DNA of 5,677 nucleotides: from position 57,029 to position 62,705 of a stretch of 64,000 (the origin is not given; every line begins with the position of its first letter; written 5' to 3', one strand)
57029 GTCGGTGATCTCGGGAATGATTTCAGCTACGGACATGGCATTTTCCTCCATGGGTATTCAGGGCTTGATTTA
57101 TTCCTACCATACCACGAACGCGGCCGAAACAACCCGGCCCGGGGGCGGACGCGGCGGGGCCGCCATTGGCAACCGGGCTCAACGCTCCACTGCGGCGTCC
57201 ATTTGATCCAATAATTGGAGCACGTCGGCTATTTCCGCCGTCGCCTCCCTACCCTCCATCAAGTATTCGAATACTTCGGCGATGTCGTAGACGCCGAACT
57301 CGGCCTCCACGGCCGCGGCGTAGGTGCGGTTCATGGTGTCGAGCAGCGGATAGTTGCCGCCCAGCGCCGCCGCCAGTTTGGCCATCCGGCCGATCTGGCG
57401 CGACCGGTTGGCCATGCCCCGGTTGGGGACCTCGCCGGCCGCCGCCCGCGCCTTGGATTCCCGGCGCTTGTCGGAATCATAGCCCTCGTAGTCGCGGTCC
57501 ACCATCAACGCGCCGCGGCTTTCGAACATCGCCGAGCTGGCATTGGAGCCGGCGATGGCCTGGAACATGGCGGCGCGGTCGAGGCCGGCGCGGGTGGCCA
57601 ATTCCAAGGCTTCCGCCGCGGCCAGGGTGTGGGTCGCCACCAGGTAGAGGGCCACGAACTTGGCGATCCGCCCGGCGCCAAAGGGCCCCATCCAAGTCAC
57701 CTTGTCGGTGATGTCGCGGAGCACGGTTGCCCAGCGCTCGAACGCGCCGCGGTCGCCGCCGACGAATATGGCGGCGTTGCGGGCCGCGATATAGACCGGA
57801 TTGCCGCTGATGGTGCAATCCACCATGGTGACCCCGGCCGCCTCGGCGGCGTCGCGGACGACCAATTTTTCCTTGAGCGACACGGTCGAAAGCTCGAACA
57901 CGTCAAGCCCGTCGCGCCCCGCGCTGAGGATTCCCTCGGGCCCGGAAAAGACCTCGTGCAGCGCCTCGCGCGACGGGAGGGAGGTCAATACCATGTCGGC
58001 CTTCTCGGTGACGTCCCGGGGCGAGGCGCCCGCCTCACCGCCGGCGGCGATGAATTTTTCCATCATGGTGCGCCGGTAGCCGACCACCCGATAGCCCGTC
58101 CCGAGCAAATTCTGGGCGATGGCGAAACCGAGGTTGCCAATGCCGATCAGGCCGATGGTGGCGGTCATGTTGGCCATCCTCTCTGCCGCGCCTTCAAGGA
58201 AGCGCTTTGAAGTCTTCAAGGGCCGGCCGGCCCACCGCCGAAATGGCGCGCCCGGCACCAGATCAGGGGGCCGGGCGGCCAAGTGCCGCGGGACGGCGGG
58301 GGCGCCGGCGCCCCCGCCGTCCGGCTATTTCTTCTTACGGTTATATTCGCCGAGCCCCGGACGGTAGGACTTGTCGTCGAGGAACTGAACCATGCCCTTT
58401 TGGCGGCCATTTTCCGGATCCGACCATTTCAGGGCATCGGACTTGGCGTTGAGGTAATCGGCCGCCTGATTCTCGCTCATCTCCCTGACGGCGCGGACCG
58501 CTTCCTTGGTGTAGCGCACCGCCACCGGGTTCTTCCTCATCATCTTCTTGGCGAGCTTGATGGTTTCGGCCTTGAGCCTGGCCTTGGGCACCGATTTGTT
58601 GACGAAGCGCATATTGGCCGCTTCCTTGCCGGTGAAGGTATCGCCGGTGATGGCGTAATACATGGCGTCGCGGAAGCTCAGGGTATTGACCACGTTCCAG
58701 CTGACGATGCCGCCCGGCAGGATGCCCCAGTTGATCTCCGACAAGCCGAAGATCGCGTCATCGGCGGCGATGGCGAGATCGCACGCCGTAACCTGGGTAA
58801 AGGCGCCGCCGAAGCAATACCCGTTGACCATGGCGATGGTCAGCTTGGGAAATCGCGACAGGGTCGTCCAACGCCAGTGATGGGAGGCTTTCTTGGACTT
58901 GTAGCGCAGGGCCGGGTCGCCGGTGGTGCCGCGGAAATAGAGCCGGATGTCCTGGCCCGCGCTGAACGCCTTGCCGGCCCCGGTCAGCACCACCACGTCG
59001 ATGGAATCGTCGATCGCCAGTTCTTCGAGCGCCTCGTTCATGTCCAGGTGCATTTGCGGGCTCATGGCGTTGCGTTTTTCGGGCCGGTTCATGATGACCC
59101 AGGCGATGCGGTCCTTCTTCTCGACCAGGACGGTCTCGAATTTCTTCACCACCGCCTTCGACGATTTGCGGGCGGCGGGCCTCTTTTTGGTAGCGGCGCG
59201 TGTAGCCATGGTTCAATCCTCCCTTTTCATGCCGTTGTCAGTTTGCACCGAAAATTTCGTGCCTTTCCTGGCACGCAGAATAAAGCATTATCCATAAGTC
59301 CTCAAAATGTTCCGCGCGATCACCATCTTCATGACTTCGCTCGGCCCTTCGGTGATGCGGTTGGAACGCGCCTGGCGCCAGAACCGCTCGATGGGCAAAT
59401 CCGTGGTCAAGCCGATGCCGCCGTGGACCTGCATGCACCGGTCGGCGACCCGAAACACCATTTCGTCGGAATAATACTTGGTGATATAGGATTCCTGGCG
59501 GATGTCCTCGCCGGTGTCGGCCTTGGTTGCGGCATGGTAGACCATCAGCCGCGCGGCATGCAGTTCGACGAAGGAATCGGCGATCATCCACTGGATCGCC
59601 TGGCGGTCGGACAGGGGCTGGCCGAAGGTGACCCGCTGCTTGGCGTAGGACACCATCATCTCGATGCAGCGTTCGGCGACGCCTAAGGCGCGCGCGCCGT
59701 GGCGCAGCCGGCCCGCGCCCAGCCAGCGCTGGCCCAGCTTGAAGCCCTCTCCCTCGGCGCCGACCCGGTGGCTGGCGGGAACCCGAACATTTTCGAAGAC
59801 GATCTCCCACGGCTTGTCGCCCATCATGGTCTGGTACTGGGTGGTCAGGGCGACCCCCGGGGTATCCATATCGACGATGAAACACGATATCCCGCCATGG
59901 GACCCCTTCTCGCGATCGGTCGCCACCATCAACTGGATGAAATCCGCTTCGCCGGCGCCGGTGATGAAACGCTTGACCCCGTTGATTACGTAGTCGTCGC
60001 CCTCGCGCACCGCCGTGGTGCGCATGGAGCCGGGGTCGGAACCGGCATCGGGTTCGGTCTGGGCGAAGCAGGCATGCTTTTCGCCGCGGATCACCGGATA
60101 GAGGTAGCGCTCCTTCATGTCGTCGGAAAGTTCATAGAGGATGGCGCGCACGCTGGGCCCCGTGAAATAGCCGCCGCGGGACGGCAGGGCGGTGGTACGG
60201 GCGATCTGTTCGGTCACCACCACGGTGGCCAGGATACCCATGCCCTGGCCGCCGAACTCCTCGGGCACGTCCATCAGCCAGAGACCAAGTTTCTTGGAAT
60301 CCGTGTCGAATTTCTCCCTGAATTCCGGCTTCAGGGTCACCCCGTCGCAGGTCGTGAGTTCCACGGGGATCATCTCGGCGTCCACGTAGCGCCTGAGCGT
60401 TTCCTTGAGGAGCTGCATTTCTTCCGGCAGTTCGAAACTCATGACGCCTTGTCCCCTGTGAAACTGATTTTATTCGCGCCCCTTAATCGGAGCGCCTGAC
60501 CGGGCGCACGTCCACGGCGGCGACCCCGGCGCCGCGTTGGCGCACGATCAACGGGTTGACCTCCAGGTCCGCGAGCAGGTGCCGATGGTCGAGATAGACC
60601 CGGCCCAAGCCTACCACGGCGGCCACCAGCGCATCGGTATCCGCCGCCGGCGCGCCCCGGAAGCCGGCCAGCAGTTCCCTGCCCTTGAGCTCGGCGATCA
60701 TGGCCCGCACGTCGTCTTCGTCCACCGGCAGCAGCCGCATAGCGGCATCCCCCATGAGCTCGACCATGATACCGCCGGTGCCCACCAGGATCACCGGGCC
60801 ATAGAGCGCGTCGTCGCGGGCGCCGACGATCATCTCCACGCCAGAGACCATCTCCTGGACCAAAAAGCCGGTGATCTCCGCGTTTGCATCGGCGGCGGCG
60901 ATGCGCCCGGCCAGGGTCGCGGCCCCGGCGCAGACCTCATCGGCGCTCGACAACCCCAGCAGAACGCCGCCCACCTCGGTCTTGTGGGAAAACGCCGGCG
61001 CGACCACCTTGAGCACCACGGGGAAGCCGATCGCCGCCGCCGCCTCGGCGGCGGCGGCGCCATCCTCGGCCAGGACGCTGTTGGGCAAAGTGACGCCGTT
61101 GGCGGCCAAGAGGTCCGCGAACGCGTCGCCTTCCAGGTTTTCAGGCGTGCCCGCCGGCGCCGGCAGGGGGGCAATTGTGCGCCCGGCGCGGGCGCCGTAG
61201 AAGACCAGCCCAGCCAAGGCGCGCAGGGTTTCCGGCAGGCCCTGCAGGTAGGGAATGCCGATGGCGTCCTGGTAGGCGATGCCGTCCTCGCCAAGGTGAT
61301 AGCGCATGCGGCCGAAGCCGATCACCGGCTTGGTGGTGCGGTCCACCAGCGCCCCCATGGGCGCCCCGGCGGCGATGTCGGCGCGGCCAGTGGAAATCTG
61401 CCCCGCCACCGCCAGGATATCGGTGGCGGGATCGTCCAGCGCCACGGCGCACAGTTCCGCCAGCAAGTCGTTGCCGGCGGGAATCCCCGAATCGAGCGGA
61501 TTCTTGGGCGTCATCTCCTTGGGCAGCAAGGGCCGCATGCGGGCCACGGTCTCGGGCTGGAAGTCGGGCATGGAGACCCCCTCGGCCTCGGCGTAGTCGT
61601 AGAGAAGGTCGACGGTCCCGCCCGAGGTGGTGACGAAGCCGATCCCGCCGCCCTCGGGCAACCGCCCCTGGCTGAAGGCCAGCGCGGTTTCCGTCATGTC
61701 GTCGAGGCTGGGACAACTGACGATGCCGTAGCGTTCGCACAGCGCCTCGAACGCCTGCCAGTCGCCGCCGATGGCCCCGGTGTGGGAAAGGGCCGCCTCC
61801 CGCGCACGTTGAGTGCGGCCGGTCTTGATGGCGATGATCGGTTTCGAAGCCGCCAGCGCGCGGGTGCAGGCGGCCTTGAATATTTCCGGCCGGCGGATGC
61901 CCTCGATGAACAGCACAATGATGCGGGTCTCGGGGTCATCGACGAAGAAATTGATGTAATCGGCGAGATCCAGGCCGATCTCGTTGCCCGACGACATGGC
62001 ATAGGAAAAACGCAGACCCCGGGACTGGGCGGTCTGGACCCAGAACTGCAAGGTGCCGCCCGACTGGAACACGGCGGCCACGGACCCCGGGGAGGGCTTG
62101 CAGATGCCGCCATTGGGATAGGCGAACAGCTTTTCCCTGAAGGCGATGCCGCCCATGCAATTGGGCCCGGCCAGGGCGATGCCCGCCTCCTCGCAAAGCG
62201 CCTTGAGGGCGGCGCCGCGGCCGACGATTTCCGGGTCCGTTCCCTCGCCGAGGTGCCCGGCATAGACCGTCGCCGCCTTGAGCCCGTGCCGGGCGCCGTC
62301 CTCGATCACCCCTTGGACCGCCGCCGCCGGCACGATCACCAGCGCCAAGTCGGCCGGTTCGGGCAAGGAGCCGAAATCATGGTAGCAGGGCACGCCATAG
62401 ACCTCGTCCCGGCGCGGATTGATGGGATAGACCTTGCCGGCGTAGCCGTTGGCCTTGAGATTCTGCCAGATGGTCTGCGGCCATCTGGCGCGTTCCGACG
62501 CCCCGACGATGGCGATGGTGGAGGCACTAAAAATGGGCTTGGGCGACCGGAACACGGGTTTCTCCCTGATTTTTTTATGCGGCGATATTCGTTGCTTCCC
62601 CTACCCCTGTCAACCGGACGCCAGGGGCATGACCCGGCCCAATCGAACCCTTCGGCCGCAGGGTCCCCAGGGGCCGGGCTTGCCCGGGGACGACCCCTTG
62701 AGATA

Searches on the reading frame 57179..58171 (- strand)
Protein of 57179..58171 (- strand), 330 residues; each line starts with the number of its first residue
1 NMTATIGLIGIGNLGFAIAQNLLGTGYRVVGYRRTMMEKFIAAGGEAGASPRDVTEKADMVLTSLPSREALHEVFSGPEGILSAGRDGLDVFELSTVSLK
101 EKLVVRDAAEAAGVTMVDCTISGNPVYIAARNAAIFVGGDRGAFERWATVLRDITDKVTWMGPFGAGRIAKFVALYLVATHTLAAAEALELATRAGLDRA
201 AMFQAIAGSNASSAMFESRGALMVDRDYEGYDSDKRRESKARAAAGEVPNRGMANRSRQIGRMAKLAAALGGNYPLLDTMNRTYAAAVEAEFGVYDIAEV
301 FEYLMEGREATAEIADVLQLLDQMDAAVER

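Call 35: search_protein_families(library=ncbifam, proteins=[window:57179-58171:-], max_evalue=0.001)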
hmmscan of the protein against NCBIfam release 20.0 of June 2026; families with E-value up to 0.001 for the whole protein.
window:57179-58171:- (330 aa): 10 families
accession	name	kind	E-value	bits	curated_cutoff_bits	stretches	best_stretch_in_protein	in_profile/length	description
NF008592.0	PRK11559.1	equivalog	8.3e-43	146.8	397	1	2-229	1-230/296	2-hydroxy-3-oxopropionate reductase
TIGR01505.1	tartro_sem_red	equivalog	1.3e-39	136.2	340.75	1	6-229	2-227/291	2-hydroxy-3-oxopropionate reductase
TIGR01692.1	HIBADH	equivalog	1.6e-33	116.3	291.6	1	9-210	2-205/288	3-hydroxyisobutyrate dehydrogenase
NF043037.1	ThreonDh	equivalog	5.3e-31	108.1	350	1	4-229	3-231/297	L-threonate dehydrogenase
NF011633.0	PRK15059.1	equivalog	1.1e-22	80.5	451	1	6-229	3-227/292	2-hydroxy-3-oxopropionate reductase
NF012005.0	PRK15461.1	equivalog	3.5e-18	65.8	348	1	4-215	2-215/298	sulfolactaldehyde 3-reductase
NF007161.0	PRK09599.1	subfamily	1.5e-12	47.4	271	1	5-191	2-193/302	NADP-dependent phosphogluconate dehydrogenase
TIGR00872.1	gnd_rel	equivalog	1.6e-11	44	297.2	1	6-196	3-196/299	phosphogluconate dehydrogenase (NAD(+)-dependent, decarboxylating)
NF006765.0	PRK09287.1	equivalog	6.1e-06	25.4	413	0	3-37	3-37/476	NADP-dependent phosphogluconate dehydrogenase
TIGR00873.1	gnd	equivalog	0.00017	20.5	426.7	0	108-173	111-181/467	decarboxylating NADP(+)-dependent phosphogluconate dehydrogenase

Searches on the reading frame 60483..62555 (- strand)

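Call 35: search_protein_families(library=ncbifam, proteins=[window:60483-62555:-], max_evalue=0.001)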
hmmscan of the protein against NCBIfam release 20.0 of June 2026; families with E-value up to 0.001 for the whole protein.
window:60483-62555:- (690 aa): 6 families
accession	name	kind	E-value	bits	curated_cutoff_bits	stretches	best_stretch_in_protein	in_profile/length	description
NF045493.1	HydDutCoALig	equivalog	4e-94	316.5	1300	2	7-355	5-352/698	4-hydroxybutyrate--CoA ligase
NF045494.1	AcCoALig_Archglob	equivalog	1.1e-93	314.8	1200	2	8-411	221-620/665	acetate--CoA ligase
NF045492.1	HydPropCoALig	equivalog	1.2e-91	308.2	1300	2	481-674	26-218/700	3-hydroxypropionate--CoA ligase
TIGR02717.1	AcCoA-syn-alpha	equivalog_domain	2.8e-78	263.6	567.15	1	8-384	4-377/447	acetate--CoA ligase alpha subunit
NF004230.0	PRK05678.1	equivalog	1.7e-10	40.6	336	1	68-262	66-251/291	succinate--CoA ligase subunit alpha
TIGR01019.1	sucCoAalpha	subfamily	3.8e-08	33.1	353.2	1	116-262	105-249/286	succinate--CoA ligase subunit alpha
